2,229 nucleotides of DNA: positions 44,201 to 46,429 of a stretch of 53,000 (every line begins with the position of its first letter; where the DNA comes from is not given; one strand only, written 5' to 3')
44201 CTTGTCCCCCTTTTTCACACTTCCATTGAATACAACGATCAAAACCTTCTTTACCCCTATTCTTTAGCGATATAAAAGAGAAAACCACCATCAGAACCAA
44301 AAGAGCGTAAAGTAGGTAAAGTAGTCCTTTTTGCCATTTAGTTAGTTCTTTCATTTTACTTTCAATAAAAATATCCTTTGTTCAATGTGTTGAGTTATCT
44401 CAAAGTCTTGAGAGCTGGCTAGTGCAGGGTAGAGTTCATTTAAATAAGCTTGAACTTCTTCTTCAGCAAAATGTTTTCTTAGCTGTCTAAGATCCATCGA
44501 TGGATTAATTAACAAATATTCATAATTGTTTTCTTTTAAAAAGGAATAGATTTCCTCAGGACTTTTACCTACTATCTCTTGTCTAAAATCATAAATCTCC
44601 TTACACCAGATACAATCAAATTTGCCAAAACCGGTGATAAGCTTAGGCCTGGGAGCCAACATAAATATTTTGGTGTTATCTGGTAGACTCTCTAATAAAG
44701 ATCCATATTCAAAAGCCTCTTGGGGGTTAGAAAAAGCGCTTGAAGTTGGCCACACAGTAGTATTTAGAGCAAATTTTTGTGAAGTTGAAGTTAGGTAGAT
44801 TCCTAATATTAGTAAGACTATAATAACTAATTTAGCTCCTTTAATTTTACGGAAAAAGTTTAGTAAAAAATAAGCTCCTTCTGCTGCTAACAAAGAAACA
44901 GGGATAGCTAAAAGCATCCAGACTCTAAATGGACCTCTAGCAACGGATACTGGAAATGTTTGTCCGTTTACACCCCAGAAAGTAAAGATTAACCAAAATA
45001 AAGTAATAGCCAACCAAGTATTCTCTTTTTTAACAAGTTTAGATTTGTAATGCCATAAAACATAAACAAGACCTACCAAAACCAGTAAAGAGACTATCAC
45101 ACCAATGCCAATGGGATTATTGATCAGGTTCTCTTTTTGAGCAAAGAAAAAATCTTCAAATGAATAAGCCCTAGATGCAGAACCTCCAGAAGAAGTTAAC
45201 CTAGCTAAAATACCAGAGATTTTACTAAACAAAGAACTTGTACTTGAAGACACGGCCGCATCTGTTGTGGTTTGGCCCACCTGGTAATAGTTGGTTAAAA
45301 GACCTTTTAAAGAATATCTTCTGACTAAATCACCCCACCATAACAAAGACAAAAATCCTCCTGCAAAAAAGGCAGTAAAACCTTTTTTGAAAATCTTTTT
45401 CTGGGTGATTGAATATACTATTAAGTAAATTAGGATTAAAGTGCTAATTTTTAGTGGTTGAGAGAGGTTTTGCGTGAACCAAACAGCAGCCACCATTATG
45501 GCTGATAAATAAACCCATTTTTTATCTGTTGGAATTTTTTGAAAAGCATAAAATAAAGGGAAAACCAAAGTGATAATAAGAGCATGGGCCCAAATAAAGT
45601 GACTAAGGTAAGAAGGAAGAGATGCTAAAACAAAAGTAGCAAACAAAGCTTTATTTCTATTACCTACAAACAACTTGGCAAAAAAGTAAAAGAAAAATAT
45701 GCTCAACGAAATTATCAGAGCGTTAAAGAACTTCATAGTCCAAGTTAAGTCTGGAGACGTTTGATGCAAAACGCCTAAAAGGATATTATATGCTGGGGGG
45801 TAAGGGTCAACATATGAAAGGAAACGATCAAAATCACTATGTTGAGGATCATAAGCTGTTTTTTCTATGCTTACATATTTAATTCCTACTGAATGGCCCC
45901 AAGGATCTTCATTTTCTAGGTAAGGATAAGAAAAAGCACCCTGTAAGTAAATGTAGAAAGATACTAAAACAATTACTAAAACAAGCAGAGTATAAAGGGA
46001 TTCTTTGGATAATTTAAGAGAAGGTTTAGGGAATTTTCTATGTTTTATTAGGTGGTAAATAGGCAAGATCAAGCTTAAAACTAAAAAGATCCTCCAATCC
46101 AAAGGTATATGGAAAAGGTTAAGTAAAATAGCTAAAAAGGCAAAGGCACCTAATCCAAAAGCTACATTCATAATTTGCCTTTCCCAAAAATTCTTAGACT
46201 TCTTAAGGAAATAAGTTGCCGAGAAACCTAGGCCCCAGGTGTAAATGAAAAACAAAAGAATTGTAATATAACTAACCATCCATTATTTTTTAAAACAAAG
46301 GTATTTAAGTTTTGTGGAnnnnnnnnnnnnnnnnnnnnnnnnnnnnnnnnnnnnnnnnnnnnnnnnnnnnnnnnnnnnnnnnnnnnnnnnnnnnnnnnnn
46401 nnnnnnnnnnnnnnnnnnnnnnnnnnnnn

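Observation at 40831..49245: Arn-like operon in a probable archaeon: polyprenyl-P GT2 + N-formyltransferase + three consecutive GT-C proteins + Cys-rich mini-protein + cupin + aminotransferase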

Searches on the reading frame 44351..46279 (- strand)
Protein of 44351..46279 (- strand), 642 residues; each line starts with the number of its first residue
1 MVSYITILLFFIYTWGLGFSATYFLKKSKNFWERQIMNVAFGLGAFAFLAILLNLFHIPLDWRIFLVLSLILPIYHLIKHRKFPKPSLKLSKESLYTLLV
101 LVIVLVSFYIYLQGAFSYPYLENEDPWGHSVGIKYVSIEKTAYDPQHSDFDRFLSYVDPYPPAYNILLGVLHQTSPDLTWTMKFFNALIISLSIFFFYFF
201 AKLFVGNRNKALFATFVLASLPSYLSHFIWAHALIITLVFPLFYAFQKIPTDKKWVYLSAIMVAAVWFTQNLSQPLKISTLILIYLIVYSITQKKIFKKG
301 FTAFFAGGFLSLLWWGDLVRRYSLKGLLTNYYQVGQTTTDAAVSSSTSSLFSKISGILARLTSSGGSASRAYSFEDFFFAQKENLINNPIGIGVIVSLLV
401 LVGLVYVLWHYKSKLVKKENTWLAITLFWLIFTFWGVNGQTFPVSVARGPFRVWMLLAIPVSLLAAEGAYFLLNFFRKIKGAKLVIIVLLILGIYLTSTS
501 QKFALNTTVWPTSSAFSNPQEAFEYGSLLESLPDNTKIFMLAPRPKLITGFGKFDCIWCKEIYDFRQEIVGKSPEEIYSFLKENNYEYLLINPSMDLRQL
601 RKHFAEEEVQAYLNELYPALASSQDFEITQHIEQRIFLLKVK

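Call 3: search_protein_families(library=pfam, proteins=[window:44351-46279:-], max_evalue=0.01)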
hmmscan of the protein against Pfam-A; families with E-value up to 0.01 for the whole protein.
window:44351-46279:- (642 aa): 0 families

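Call 4: search_protein_families(library=ncbifam, proteins=[window:44351-46279:-], max_evalue=0.01)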
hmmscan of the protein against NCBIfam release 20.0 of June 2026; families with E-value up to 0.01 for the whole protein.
window:44351-46279:- (642 aa): 0 families

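Call 17: find_homologous_proteins(query=window:44351-46279:-, max_evalue=0.001)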
Query window:44351-46279:- (642 aa): 772 proteins with E <= 0.001 among 8000 candidates; the best 120 are listed.
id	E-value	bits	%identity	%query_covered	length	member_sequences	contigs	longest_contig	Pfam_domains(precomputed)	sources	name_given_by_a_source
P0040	0.0e+0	1349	100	94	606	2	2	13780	-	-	-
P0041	1.3e-243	829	56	100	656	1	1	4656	-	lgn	-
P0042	9.3e-243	826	56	100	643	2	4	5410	-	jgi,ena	-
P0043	3.5e-237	807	55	100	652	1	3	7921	-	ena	-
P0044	1.6e-236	805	56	100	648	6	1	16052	-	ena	-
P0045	2.6e-235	801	55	100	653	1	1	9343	-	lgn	-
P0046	3.5e-234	797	54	100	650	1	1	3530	-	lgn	-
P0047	4.5e-234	797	55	100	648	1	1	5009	-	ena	-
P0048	2.8e-233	795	53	98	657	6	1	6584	-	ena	-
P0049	1.1e-232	793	57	100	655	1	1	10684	-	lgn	-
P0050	2.7e-231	788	55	100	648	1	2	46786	-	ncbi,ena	-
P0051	4.2e-231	787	55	99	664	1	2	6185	-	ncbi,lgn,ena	ncbi:MAG: hypothetical protein AABW48_04230 [Nanoarchaeota archaeon]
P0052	1.2e-230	786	53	100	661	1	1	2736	-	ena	-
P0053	8.3e-230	783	54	99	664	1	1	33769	-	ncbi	-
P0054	9.5e-230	783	54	99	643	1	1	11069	-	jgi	jgi:hypothetical protein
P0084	4.9e-219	747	51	100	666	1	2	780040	-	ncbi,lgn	-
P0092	4.4e-217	741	50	100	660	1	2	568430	-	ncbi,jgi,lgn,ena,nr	ncbi:hypothetical protein COV20_03890 [Candidatus Woesearchaeota archaeon CG10_big_fil_rev_8_21_14_0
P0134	6.7e-207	707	48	100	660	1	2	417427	-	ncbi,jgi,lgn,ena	-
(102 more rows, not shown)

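Call 29: predict_structure(alignment_id=A1)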
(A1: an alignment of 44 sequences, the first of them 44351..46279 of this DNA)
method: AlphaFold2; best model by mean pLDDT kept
length: 642 residues; sequences in the alignment: 44
mean_pLDDT: 86.7   pTM: 0.89
mean pLDDT of the five models: 86.7, 85.9, 83.9, 82.5, 82.3
residues with pLDDT >= 90: 370; 70-90: 188; 50-70: 69; < 50: 15
segments of 3 or more residues with pLDDT < 50: 333-347
pLDDT, mean of each block of 10 residues (from residue 1): 91 98 92 96 97 94 97 92 67 91 95 86 67 93 75 66 90 93 93 97 97 97 72 87 98 97 93 86 98 97 97 88 75 42 45 69 63 83 64 92 96 93 97 87 72 88 97 92 94 94 84 72 86 92 84 89 89 95 96 88 90 92 89 80 93
secondary structure, 60 per line:
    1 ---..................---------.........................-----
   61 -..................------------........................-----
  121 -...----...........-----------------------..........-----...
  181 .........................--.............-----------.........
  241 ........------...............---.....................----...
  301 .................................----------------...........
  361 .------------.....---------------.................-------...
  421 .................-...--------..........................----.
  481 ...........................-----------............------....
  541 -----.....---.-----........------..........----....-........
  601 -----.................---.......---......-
elements in order: H4-21 H31-55 H62-79 H92-115 H129-139 H163-172 H178-205 H208-220 H232-248 H255-269 H273-293 H298-333 H350-361 H374-378 H394-410 H418-437 H450-475 H480-507 H519-530 E537-540 H546-550 H560-567 H574-583 E588-591 H593-600 H606-622 E626-632 E636-641

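Call 33: fold_search(model_id=the predicted structure, library=pdb)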
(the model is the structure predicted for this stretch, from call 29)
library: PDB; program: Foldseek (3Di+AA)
matches with E <= 10: 322; with E <= 0.001: 15
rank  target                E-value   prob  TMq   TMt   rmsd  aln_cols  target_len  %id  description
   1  6ftg_5                1.1e-08  1.00  0.44  0.44  13.1       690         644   14  Subtomogram average of OST-containing ribosome-translocon complexes from canine rough microsomal membranes (released 2018-03-21)
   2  8agc_A                2.9e-08  1.00  0.49  0.46  11.4       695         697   14  Structure of yeast oligosaccharylransferase complex with lipid-linked oligosaccharide and non-acceptor peptide bound (released 2022-12-07)
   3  8age_A                4.1e-08  1.00  0.48  0.48  10.5       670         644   14  Structure of yeast oligosaccharylransferase complex with acceptor peptide bound (released 2022-12-07)
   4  8agb_A                4.1e-08  1.00  0.48  0.48  11.1       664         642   15  Structure of yeast oligosaccharylransferase complex with lipid-linked oligosaccharide bound (released 2022-12-07)
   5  6ezn_F                6.3e-08  1.00  0.48  0.48  11.2       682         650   14  Cryo-EM structure of the yeast oligosaccharyltransferase (OST) complex (released 2018-01-17)
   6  7zlh_A                2.8e-07  1.00  0.41  0.41  11.9       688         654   11  Cryo-EM structure of C-mannosyltransferase CeDPY19, in apo state, bound to CMT2-Fab and anti-Fab nanobody (released 2023-01-11)
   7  7zli_A                1.5e-06  1.00  0.42  0.41  11.6       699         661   12  Cryo-EM structure of C-mannosyltransferase CeDPY19, in complex with Dol25-P-Man and bound to CMT2-Fab and anti-Fab nan (released 2023-01-11)
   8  3wak                  2.4e-06  1.00  0.42  0.33  13.8       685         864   10  Crystal structure of the Archaeoglobus fulgidus oligosaccharyltransferase (O29867_ARCFU) in the apo form (released 2013-10-30)
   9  8if8_C                3.3e-06  1.00  0.44  0.47  12.9       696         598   11  Arabinosyltransferase AftA (released 2023-05-31)
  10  6c26_A                3.8e-06  1.00  0.45  0.45  12.5       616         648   15  The Cryo-EM structure of a eukaryotic oligosaccharyl transferase complex (released 2018-01-31)
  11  5ogl_A                6.7e-06  1.00  0.42  0.39  13.3       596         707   12  Structure of bacterial oligosaccharyltransferase PglB in complex with an acceptor peptide and an lipid-linked oligosac (released 2017-10-25)
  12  7zlg_A                1.1e-05  1.00  0.42  0.41  11.7       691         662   12  Cryo-EM structure of C-mannosyltransferase CeDPY19, in complex with acceptor peptide and bound to CMT2-Fab and anti-Fa (released 2023-01-11)
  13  6gxc_A                1.3e-05  1.00  0.43  0.39  12.1       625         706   11  Bacterial oligosaccharyltransferase PglB in complex with an inhibitory peptide and a reactive lipid-linked oligosaccha (released 2018-11-14)
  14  3rce_A                2.1e-05  1.00  0.40  0.38  14.3       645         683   13  Bacterial oligosaccharyltransferase PglB (released 2011-06-15)
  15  5f15                  4.6e-04  1.00  0.43  0.50  10.0       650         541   10  Crystal Structure of ArnT from Cupriavidus metallidurans bound to Undecaprenyl phosphate (released 2016-02-17)
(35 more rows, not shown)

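Call 34: find_encoding_contigs(protein=P0084, flank=10000, max_places=1)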
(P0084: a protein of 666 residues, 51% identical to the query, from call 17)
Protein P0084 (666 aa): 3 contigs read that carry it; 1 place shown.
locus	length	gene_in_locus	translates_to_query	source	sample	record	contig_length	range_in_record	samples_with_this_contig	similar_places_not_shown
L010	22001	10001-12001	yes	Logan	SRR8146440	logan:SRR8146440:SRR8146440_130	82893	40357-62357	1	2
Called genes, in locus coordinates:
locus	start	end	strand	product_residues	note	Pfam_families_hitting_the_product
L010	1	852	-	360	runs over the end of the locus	PF00155:Aminotran_1_2, PF01041:DegT_DnrJ_EryC1, PF00266:Aminotran_5, PF01212:Beta_elim_lyase, PF01053:Cys_Met_Meta_PP (weak)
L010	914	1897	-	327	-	PF02685:Glucokinase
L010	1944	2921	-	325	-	-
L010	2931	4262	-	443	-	PF03062:MBOAT, PF13813:MBOAT_2 (weak)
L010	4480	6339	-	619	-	PF02350:Epimerase_2, PF00551:Formyl_trans_N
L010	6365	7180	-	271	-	PF13641:Glyco_tranf_2_3, PF00535:Glycos_transf_2, PF10111:Glyco_tranf_2_2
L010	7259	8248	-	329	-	PF03706:LPG_synthase_TM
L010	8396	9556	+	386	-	PF13231:PMT_2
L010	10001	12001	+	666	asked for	-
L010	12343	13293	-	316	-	PF01408:GFO_IDH_MocA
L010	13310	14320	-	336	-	PF01408:GFO_IDH_MocA, PF22725:GFO_IDH_MocA_C3 (faint)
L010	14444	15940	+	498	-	PF01943:Polysacc_synt, PF13440:Polysacc_synt_3, PF03023:MurJ, PF01554:MatE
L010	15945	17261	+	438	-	-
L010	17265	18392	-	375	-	PF13439:Glyco_transf_4, PF00534:Glycos_transf_1, PF13692:Glyco_trans_1_4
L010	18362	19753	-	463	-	PF14907:NTP_transf_5 (weak), PF02223:Thymidylate_kin (weak)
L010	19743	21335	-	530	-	PF02350:Epimerase_2 (weak)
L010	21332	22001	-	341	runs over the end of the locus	PF13692:Glyco_trans_1_4, PF00534:Glycos_transf_1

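Call 35: find_encoding_contigs(protein=P0092, flank=10000, max_places=1)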
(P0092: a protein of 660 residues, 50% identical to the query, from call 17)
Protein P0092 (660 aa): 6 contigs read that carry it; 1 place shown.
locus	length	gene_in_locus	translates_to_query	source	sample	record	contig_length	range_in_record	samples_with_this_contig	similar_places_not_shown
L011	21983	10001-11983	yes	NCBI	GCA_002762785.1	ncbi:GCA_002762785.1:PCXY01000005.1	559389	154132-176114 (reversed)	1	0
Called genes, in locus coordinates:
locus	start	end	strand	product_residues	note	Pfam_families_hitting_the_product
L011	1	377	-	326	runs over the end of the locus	PF01408:GFO_IDH_MocA, PF03807:F420_oxidored (faint), PF02894:GFO_IDH_MocA_C, PF22725:GFO_IDH_MocA_C3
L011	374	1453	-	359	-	PF00155:Aminotran_1_2, PF01041:DegT_DnrJ_EryC1, PF01212:Beta_elim_lyase, PF00266:Aminotran_5 (weak), PF01053:Cys_Met_Meta_PP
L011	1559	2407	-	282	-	-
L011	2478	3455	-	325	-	PF00106:adh_short, PF08659:KR, PF13561:adh_short_C2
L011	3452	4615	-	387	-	PF00108:Thiolase_N, PF00109:ketoacyl-synt (weak), PF02803:Thiolase_C, PF22691:Thiolase_C_1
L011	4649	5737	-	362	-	PF02350:Epimerase_2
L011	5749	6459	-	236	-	PF00132:Hexapep (weak), PF21711:DCTN5 (faint), PF25084:LbH_EIF2B (weak), PF00132:Hexapep, PF14602:Hexapep_2 (weak), PF25084:LbH_EIF2B (weak), PF00132:Hexapep, PF14602:Hexapep_2 (weak), +2 more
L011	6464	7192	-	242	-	PF00535:Glycos_transf_2, PF10111:Glyco_tranf_2_2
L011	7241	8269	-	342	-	PF03706:LPG_synthase_TM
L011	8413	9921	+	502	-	PF13231:PMT_2 (weak)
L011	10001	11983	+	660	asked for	-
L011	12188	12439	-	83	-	-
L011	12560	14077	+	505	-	PF01943:Polysacc_synt, PF13440:Polysacc_synt_3, PF03023:MurJ, PF01554:MatE (weak)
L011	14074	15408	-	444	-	-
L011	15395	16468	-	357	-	PF00534:Glycos_transf_1, PF13692:Glyco_trans_1_4, PF13524:Glyco_trans_1_2 (weak)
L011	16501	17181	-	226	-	PF01066:CDP-OH_P_transf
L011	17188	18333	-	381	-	PF13439:Glyco_transf_4, PF13579:Glyco_trans_4_4 (weak), PF00534:Glycos_transf_1, PF13692:Glyco_trans_1_4, PF13524:Glyco_trans_1_2 (faint)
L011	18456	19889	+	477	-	PF01663:Phosphodiest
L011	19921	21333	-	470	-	PF01663:Phosphodiest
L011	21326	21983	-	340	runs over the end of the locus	PF04101:Glyco_tran_28_C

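Call 36: find_encoding_contigs(protein=P0134, flank=10000, max_places=1)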
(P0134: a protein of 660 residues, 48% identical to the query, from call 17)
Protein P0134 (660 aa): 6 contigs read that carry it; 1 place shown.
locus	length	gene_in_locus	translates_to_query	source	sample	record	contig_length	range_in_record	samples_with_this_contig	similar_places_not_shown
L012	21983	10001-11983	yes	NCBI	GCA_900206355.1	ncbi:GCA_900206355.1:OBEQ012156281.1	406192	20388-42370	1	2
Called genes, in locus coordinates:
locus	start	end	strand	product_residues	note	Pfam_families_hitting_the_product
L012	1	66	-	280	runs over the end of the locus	PF00459:Inositol_P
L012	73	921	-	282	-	PF00685:Sulfotransfer_1, PF13469:Sulfotransfer_3 (weak)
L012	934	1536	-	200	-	PF06414:Zeta_toxin (weak), PF13401:AAA_22 (weak), PF13671:AAA_33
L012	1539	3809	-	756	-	PF00224:PK, PF14306:PUA_2, PF01747:ATP-sulfurylase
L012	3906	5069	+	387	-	PF00155:Aminotran_1_2, PF01041:DegT_DnrJ_EryC1, PF01053:Cys_Met_Meta_PP (weak), PF01212:Beta_elim_lyase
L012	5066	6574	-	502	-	PF13231:PMT_2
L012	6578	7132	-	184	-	PF25084:LbH_EIF2B, PF25247:LbH_GLGC (weak), PF00132:Hexapep, PF25087:GMPPB_C, PF14602:Hexapep_2, PF00132:Hexapep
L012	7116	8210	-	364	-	PF02350:Epimerase_2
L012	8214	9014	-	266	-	PF13641:Glyco_tranf_2_3, PF00535:Glycos_transf_2, PF10111:Glyco_tranf_2_2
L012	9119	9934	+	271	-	PF00293:NUDIX (weak)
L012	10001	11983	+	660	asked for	-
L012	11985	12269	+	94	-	-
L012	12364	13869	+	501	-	PF01943:Polysacc_synt, PF03023:MurJ, PF13440:Polysacc_synt_3, PF01554:MatE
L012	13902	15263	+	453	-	PF14907:NTP_transf_5 (weak), PF02223:Thymidylate_kin (faint)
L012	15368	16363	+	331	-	PF02353:CMAS, PF13489:Methyltransf_23, PF07021:MetW (weak), PF13847:Methyltransf_31, PF08241:Methyltransf_11, PF08242:Methyltransf_12, PF13649:Methyltransf_25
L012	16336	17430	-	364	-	PF13439:Glyco_transf_4, PF13579:Glyco_trans_4_4, PF00534:Glycos_transf_1, PF13692:Glyco_trans_1_4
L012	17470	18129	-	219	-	PF02585:PIG-L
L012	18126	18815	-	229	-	PF08889:WbqC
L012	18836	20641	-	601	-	PF02348:CTP_transf_3, PF12804:NTP_transf_3 (weak), PF04101:Glyco_tran_28_C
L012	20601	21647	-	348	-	PF03102:NeuB, PF08666:SAF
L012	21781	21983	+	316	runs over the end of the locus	-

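Call 68: search_protein_families(library=pfam, proteins=[window:44351-46279:-], max_evalue=1)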
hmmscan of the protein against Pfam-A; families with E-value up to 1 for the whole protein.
window:44351-46279:- (642 aa): 0 families
